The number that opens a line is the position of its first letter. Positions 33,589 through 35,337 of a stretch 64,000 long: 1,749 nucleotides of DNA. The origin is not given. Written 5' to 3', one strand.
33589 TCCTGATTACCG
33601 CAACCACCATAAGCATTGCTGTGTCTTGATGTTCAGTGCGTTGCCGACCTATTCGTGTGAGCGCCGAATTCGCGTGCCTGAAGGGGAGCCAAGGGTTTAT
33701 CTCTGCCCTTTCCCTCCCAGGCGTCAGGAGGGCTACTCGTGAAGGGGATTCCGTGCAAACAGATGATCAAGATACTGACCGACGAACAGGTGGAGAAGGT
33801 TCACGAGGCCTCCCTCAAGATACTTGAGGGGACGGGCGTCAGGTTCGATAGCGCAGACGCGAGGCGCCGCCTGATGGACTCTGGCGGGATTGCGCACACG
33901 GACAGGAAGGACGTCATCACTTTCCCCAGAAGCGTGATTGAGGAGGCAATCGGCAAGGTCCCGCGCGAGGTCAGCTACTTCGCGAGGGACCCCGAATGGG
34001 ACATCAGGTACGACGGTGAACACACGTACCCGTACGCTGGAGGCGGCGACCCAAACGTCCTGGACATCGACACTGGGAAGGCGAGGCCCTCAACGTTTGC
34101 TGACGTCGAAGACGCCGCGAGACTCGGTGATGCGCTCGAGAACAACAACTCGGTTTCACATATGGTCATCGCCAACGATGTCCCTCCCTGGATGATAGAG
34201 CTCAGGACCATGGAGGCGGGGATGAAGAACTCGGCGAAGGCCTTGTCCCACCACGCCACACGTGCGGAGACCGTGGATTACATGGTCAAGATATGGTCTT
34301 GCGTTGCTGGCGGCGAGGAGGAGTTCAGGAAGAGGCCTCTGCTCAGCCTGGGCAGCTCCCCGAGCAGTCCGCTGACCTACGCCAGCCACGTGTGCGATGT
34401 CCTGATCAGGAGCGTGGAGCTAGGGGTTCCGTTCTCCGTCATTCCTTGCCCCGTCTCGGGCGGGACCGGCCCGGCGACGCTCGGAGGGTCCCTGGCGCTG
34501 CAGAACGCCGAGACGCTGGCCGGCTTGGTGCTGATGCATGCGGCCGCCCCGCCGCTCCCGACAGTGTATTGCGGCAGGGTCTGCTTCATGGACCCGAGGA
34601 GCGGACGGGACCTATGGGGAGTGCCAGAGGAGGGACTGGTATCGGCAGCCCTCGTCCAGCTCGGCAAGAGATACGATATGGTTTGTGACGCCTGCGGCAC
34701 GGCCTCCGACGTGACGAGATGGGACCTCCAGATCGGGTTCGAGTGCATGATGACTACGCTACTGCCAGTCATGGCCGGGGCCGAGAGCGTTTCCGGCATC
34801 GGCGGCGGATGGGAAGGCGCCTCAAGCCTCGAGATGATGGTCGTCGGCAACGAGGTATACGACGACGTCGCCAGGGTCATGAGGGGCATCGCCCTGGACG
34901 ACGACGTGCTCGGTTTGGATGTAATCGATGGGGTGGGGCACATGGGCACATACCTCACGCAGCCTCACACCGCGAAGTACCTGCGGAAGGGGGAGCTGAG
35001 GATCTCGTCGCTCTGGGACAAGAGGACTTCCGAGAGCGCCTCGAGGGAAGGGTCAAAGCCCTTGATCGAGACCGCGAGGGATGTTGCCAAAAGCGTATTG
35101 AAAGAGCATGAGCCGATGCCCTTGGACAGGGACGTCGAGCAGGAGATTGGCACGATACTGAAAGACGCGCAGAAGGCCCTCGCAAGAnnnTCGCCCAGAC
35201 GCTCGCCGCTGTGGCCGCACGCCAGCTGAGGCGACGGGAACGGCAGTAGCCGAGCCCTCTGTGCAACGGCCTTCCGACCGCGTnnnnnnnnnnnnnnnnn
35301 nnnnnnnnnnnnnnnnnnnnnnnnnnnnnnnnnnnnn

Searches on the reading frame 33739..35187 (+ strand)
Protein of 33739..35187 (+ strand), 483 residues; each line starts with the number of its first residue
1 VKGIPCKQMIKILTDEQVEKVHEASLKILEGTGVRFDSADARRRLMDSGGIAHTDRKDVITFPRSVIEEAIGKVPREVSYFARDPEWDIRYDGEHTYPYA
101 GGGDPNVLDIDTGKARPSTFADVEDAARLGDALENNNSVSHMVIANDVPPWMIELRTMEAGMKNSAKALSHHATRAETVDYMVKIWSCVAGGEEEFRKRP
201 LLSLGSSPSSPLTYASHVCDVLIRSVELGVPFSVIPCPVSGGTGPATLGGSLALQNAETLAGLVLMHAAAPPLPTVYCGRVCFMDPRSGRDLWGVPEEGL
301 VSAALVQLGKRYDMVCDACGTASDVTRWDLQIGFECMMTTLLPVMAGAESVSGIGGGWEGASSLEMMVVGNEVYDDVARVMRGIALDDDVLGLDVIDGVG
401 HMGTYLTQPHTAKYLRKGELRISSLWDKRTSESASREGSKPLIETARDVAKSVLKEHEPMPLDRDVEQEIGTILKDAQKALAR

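Call 64: search_protein_families(library=pfam, proteins=[window:33739-35187:+], max_evalue=0.0001)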
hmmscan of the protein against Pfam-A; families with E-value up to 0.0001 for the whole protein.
window:33739-35187:+ (483 aa): 1 family
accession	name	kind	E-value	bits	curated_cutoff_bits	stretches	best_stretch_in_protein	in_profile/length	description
PF06253.16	MTTB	-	1.8e-74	251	25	1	9-470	30-488/500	Trimethylamine methyltransferase (MTTB)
